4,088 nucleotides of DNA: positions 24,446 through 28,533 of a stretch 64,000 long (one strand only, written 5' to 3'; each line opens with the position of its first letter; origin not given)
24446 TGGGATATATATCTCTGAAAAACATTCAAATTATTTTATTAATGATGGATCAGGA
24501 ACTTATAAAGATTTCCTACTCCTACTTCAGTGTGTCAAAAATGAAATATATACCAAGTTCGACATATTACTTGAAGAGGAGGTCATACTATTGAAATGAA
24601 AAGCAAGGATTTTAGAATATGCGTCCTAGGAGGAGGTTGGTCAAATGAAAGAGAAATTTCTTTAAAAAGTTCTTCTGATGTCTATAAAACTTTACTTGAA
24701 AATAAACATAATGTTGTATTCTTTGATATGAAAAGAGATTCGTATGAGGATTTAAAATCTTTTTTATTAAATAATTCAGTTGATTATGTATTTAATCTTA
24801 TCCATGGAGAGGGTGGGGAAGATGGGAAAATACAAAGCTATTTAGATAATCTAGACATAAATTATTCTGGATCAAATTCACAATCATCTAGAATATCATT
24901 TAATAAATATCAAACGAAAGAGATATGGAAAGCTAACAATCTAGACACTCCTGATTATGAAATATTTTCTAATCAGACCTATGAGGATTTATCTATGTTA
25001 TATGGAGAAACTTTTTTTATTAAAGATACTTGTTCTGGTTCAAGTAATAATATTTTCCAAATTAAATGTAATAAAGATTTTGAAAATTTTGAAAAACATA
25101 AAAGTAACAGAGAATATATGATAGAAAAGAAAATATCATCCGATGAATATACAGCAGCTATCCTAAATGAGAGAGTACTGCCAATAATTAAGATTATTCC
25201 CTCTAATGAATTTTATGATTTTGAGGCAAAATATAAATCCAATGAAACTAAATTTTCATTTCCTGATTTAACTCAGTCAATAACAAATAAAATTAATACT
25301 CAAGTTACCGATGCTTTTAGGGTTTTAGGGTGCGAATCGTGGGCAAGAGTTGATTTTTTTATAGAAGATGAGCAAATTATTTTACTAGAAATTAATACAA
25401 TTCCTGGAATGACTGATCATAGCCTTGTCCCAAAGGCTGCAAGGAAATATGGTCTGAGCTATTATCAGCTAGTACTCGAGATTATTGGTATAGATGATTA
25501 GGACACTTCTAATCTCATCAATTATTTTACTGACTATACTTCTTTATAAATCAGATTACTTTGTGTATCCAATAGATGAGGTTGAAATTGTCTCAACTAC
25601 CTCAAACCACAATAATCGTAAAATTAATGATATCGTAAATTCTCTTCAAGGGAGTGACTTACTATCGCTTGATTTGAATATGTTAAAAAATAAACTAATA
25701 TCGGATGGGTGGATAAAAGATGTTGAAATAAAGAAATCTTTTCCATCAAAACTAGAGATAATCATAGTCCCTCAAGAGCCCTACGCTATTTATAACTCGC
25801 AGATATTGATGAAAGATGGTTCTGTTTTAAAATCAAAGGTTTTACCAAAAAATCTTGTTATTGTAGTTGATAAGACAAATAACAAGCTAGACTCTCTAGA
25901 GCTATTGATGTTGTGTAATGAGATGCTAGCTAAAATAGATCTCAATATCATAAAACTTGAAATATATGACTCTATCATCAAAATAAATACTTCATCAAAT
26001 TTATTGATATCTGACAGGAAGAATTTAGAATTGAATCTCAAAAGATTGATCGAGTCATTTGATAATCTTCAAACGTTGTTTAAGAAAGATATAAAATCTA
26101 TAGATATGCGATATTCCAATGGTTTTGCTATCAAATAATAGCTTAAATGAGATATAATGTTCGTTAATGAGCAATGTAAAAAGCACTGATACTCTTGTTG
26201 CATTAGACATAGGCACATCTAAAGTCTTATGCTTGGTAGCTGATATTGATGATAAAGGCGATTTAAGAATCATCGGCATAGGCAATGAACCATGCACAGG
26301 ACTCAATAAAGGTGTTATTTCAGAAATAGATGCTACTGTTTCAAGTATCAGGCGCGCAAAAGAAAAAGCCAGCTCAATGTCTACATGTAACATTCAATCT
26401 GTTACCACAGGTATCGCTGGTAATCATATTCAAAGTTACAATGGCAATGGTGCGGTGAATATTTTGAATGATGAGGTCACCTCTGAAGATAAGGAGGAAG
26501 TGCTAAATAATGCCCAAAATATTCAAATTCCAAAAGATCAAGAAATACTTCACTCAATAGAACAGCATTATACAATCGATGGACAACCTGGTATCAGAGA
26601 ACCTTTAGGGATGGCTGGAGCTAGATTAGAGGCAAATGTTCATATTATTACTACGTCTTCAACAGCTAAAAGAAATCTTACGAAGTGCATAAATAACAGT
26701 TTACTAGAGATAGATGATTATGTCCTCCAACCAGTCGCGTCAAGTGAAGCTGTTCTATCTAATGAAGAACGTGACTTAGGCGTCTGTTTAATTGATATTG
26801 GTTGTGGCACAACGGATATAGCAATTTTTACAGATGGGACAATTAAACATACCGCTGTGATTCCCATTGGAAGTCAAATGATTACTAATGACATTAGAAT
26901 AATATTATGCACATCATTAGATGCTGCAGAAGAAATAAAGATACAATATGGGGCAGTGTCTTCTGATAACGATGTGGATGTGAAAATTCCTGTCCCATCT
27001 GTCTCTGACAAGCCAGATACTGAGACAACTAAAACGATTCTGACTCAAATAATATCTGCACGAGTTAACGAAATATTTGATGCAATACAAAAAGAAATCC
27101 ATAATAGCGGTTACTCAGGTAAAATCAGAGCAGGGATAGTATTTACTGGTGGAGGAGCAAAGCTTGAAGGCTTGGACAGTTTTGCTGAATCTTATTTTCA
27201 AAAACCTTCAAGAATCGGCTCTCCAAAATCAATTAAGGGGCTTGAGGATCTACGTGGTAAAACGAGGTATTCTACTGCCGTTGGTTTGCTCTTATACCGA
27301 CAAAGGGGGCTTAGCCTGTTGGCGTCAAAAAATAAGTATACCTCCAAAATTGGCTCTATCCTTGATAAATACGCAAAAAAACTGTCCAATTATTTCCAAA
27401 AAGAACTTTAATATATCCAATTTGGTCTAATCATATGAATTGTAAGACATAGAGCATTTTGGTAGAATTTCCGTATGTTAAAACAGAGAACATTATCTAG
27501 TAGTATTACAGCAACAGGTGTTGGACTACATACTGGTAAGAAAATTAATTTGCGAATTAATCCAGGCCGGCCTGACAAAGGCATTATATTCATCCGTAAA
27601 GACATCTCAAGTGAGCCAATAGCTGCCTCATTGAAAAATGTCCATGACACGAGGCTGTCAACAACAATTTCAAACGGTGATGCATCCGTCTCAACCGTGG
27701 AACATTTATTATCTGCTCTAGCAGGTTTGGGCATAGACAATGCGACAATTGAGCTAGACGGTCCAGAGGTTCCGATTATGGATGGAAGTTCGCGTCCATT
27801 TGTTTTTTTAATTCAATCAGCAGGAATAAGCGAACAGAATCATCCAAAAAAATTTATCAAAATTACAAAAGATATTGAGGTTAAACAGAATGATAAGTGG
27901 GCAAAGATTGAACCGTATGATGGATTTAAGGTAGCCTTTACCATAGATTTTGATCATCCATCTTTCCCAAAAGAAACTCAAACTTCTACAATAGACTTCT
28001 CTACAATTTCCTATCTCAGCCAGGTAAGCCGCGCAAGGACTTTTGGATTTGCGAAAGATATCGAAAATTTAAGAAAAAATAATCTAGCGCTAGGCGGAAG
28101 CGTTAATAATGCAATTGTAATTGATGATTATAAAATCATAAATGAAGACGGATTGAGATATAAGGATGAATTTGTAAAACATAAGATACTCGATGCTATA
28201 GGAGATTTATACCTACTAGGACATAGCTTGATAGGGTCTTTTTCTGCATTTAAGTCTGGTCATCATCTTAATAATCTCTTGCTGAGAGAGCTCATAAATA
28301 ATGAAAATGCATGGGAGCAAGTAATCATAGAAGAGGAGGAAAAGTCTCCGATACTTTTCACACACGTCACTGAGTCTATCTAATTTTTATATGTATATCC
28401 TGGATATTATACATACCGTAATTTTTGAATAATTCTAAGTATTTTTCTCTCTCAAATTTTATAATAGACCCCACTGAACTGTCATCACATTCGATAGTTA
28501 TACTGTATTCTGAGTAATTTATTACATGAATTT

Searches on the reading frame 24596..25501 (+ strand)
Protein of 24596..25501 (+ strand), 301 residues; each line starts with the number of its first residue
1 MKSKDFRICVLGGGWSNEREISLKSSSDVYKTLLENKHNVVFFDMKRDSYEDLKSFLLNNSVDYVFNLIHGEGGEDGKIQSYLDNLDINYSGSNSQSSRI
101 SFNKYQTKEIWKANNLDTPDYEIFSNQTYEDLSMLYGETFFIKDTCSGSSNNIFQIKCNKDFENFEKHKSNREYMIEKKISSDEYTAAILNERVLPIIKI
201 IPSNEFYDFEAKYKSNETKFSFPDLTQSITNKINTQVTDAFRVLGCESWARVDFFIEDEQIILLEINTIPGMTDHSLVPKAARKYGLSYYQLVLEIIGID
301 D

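Call 58: search_protein_families(library=pfam, proteins=[window:24596-25501:+], max_evalue=0.00001)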
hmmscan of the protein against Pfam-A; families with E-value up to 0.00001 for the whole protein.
window:24596-25501:+ (301 aa): 3 families
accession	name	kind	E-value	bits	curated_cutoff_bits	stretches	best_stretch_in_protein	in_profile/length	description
PF07478.18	Dala_Dala_lig_C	-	9.9e-38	130.1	24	1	118-297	9-203/204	D-ala D-ala ligase C-terminus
PF01820.27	Dala_Dala_lig_N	-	1e-18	68.4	34.6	2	59-93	87-121/121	D-ala D-ala ligase N-terminus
PF02655.19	ATP-grasp_3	-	5.8e-06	26.9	23.2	1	103-268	3-155/160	ATP-grasp domain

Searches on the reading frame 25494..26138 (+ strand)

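Call 58: search_protein_families(library=pfam, proteins=[window:25494-26138:+], max_evalue=0.00001)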
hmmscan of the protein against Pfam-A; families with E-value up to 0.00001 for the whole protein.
window:25494-26138:+ (214 aa): 1 family
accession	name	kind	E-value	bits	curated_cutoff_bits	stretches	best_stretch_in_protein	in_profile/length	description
PF08478.15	POTRA_1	-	1.3e-09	38.6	23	1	26-92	2-67/69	POTRA domain, FtsQ-type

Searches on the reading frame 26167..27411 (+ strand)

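Call 58: search_protein_families(library=pfam, proteins=[window:26167-27411:+], max_evalue=0.00001)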
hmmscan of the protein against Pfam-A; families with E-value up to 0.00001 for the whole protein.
window:26167-27411:+ (414 aa): 5 families
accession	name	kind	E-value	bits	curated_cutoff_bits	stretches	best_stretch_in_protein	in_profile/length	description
PF14450.12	FtsA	-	9.2e-37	126.7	31.8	1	207-373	1-127/127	Cell division protein FtsA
PF02491.25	SHS2_FTSA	-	3.4e-28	98.2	25.4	1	85-162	1-79/79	SHS2 domain inserted in FTSA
PF06723.19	MreB_Mbl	-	2.5e-10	40.2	27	1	205-350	146-303/327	MreB/Mbl protein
PF11104.14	PilM_2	-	1e-07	31.7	27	0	176-260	151-236/340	Type IV pilus assembly protein PilM;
PF06277.17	EutA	-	6.6e-07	29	27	1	199-332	138-266/475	Ethanolamine utilisation protein EutA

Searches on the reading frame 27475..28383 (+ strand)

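Call 58: search_protein_families(library=pfam, proteins=[window:27475-28383:+], max_evalue=0.00001)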
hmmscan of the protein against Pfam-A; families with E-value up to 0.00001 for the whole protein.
window:27475-28383:+ (302 aa): 1 family
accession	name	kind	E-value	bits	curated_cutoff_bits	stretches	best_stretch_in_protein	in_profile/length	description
PF03331.19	LpxC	-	8.9e-111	370.1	27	1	4-274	1-267/268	UDP-3-O-acyl N-acetylglycosamine deacetylase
